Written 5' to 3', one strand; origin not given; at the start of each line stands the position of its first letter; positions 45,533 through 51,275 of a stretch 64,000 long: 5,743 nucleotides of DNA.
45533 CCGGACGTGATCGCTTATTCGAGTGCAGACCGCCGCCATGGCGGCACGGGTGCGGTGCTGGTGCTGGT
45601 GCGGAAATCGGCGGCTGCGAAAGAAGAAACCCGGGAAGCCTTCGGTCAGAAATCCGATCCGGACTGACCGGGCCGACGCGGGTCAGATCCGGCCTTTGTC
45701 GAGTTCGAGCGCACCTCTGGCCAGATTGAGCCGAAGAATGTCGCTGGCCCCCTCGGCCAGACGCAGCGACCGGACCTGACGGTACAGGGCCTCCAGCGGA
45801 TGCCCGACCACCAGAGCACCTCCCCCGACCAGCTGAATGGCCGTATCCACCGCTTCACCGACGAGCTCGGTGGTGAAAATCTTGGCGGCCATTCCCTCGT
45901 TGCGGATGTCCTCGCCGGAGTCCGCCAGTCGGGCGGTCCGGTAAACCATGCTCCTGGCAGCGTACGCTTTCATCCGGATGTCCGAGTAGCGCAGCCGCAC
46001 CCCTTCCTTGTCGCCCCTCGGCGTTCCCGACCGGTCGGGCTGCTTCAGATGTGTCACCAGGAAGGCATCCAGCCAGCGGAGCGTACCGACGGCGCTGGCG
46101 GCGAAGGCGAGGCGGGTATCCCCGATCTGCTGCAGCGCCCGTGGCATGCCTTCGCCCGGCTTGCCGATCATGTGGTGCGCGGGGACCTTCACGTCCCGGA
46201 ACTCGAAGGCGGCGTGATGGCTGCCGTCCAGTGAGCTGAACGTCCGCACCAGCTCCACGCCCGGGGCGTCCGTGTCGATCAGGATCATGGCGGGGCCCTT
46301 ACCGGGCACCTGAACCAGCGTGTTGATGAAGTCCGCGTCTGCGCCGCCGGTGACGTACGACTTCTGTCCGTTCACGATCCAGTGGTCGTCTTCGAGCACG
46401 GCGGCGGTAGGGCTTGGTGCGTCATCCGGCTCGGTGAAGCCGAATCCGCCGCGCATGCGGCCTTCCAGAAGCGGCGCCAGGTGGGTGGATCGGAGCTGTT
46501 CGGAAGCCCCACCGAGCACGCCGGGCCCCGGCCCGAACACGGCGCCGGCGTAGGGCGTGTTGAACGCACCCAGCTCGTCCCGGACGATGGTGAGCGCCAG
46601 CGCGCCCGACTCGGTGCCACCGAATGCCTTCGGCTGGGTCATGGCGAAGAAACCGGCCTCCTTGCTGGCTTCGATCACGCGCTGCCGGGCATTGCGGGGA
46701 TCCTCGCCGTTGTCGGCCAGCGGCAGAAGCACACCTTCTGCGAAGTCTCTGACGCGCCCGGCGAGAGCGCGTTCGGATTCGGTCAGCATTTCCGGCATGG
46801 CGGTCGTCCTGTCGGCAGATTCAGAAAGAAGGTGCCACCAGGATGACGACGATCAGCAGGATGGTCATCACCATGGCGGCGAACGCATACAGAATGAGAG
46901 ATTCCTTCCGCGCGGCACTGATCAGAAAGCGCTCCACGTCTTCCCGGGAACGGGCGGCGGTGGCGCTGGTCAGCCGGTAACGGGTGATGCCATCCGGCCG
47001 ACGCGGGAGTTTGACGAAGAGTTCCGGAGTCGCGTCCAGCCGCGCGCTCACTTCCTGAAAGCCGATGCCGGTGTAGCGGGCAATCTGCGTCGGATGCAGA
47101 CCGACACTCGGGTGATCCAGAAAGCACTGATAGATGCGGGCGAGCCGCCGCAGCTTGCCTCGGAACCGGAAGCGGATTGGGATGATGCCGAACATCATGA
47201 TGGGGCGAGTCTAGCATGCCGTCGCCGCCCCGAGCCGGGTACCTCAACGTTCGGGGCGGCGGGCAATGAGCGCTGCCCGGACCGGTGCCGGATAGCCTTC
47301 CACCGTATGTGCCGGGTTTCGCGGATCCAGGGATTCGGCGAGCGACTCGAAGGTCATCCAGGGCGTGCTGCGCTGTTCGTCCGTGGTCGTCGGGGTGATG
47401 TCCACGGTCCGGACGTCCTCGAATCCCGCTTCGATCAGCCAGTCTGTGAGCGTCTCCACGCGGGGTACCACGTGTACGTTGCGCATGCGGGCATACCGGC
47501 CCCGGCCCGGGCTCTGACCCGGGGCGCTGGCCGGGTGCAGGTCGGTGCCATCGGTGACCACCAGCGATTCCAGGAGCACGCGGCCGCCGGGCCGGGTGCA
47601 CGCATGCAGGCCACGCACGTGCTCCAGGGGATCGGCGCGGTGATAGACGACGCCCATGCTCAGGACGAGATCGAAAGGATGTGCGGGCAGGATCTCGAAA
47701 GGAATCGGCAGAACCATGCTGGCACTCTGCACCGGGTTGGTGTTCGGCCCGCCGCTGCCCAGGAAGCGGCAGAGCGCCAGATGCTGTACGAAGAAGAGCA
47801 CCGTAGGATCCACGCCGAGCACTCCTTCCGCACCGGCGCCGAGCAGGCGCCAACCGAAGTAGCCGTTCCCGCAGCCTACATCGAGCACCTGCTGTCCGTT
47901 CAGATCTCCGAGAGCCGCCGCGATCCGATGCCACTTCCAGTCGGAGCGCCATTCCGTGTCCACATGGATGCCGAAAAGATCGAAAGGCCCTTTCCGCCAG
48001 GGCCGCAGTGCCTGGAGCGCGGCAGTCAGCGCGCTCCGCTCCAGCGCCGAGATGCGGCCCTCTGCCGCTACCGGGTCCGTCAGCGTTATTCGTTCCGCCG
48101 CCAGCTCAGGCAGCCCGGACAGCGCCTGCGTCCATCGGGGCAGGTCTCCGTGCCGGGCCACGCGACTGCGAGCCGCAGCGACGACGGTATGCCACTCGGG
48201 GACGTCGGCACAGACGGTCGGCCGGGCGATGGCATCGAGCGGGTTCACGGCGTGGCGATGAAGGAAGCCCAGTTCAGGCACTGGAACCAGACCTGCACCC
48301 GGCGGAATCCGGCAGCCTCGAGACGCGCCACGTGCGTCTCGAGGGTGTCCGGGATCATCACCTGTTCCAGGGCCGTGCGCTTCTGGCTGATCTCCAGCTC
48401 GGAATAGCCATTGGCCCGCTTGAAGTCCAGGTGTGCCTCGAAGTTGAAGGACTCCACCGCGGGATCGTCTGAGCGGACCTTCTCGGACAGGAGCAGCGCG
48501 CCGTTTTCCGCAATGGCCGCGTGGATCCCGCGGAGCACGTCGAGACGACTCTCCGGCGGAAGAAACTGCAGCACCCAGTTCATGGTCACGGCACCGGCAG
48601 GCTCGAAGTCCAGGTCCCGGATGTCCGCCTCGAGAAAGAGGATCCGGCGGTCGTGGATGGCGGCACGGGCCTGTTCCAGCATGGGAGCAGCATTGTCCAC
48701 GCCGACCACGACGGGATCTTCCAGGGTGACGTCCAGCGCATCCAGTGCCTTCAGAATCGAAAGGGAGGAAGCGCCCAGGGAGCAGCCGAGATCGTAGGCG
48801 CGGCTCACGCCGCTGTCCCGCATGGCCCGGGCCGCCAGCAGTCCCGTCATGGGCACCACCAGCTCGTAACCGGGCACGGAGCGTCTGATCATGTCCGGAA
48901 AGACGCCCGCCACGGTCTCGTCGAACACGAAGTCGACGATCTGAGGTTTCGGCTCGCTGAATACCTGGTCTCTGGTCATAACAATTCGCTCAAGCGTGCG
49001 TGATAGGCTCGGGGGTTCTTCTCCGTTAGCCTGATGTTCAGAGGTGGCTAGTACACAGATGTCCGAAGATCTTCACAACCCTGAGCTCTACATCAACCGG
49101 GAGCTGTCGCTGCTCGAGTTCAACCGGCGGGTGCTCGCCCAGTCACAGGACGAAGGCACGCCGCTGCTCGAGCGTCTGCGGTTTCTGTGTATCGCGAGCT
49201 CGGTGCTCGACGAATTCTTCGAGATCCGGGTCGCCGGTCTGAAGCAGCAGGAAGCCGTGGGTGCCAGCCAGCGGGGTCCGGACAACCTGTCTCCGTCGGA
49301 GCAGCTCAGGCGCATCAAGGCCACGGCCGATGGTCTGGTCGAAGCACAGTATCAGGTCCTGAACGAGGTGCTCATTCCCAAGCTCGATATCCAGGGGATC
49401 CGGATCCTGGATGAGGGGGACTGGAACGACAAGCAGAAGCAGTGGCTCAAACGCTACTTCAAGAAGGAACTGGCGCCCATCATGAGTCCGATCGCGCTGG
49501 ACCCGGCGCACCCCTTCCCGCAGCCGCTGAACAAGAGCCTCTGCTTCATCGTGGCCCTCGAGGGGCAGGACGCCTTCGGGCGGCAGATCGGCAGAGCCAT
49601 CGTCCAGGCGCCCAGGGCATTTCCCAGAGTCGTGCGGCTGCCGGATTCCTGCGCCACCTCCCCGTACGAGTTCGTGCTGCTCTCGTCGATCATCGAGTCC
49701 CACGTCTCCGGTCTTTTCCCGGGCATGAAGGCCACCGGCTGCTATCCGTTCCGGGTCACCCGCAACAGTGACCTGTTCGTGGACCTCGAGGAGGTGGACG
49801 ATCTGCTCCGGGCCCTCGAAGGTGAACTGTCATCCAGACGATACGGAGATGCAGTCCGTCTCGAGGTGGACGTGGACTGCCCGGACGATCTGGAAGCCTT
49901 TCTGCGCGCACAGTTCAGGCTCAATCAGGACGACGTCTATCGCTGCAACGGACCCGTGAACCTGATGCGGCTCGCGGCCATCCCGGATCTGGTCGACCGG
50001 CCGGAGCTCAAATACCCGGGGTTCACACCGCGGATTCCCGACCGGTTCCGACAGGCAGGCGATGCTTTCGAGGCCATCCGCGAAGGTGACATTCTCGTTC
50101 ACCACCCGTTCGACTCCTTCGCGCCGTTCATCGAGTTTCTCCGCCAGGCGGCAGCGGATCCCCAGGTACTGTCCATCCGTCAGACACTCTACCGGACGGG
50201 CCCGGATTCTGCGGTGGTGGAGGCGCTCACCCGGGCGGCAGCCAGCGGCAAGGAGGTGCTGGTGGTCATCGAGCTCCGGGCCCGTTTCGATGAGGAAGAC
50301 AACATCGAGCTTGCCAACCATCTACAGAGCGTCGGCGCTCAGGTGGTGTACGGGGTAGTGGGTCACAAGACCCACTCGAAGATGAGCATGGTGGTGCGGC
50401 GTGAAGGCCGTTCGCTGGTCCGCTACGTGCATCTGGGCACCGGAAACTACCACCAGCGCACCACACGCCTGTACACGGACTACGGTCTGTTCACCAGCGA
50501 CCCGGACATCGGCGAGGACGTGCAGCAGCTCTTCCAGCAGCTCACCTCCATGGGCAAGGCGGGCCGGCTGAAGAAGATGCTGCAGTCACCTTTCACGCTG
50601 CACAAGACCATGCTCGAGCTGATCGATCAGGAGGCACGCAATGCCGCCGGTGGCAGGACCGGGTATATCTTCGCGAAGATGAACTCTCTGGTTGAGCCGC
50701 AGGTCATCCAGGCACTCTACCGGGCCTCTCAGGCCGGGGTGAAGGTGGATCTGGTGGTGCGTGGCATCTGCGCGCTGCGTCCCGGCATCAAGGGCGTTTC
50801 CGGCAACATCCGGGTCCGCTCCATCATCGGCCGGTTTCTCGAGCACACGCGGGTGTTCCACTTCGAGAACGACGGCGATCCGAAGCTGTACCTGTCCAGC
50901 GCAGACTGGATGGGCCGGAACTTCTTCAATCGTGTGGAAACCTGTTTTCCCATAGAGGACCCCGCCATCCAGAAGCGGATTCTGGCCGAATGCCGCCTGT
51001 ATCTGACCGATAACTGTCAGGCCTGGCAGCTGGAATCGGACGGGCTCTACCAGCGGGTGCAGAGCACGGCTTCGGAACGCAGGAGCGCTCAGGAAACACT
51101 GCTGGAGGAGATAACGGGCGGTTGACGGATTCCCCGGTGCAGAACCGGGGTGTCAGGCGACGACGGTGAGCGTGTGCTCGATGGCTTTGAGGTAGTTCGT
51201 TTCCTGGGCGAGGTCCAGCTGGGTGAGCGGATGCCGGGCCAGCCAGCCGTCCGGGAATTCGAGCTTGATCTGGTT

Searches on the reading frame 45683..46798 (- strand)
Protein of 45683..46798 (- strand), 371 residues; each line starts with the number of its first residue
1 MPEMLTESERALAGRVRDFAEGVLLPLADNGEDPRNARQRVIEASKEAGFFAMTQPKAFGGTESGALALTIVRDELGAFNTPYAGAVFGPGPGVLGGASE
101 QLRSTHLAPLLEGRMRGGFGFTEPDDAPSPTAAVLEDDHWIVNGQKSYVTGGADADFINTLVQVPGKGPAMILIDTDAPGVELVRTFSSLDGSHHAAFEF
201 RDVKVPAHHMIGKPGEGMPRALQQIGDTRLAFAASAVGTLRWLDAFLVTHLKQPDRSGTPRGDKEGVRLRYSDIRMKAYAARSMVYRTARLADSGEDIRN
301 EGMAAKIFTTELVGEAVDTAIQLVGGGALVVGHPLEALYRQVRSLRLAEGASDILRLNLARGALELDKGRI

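Call 58: search_protein_families(library=pfam, proteins=[window:45683-46798:-], max_evalue=0.00001)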
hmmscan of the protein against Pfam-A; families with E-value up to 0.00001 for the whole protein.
window:45683-46798:- (371 aa): 4 families
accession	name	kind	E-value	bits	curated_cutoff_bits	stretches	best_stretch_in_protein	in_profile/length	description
PF00441.29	Acyl-CoA_dh_1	-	5.1e-29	101.8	22.4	1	215-363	1-149/150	Acyl-CoA dehydrogenase, C-terminal domain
PF02771.21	Acyl-CoA_dh_N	-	8.5e-11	42.7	22.9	1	6-113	1-112/113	Acyl-CoA dehydrogenase, N-terminal domain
PF02770.24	Acyl-CoA_dh_M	-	2.9e-10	40.6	33.3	1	120-203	3-97/97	Acyl-CoA dehydrogenase, middle domain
PF08028.16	Acyl-CoA_dh_2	-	5.3e-08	33.7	22.7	1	232-344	3-125/134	Acyl-CoA dehydrogenase, C-terminal domain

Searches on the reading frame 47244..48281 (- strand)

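Call 58: search_protein_families(library=pfam, proteins=[window:47244-48281:-], max_evalue=0.00001)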
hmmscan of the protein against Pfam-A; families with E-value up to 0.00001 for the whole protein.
window:47244-48281:- (345 aa): 6 families
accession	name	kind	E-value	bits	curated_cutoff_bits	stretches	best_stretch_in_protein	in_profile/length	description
PF08003.17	Methyltransf_9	-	1.1e-96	324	23.8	1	41-341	26-314/315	Protein of unknown function (DUF1698)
PF13489.12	Methyltransf_23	-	2.4e-12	47.3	27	1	121-290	14-162/164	Methyltransferase domain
PF08242.18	Methyltransf_12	-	9.3e-09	36.4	30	1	133-235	1-98/98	Methyltransferase domain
PF13649.12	Methyltransf_25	-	9.4e-07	29.9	27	1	132-233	1-97/97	Methyltransferase domain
PF08241.18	Methyltransf_11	-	1.7e-06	29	21.2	0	133-236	1-94/95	Methyltransferase domain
PF13847.12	Methyltransf_31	-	2.6e-06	27.6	27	0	129-158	4-35/145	Methyltransferase domain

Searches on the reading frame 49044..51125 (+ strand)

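Call 58: search_protein_families(library=pfam, proteins=[window:49044-51125:+], max_evalue=0.00001)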
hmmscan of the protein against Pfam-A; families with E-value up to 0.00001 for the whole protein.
window:49044-51125:+ (693 aa): 5 families
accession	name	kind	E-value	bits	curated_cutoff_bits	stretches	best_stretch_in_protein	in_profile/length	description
PF17941.7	PP_kinase_C_1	-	1.6e-72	243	25.7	1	341-504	2-165/167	Polyphosphate kinase C-terminal domain 1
PF13090.12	PP_kinase_C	-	1e-66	224.1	25.8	1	514-683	3-172/172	Polyphosphate kinase C-terminal domain 2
PF02503.22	PP_kinase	-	4.5e-59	199.7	31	1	130-312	1-182/183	Polyphosphate kinase middle domain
PF13089.11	PP_kinase_N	-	2e-35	121.7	23.8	1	16-121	1-106/107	Polyphosphate kinase N-terminal domain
PF13091.12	PLDc_2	-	2.4e-10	40.8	27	0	382-500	16-131/132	PLD-like domain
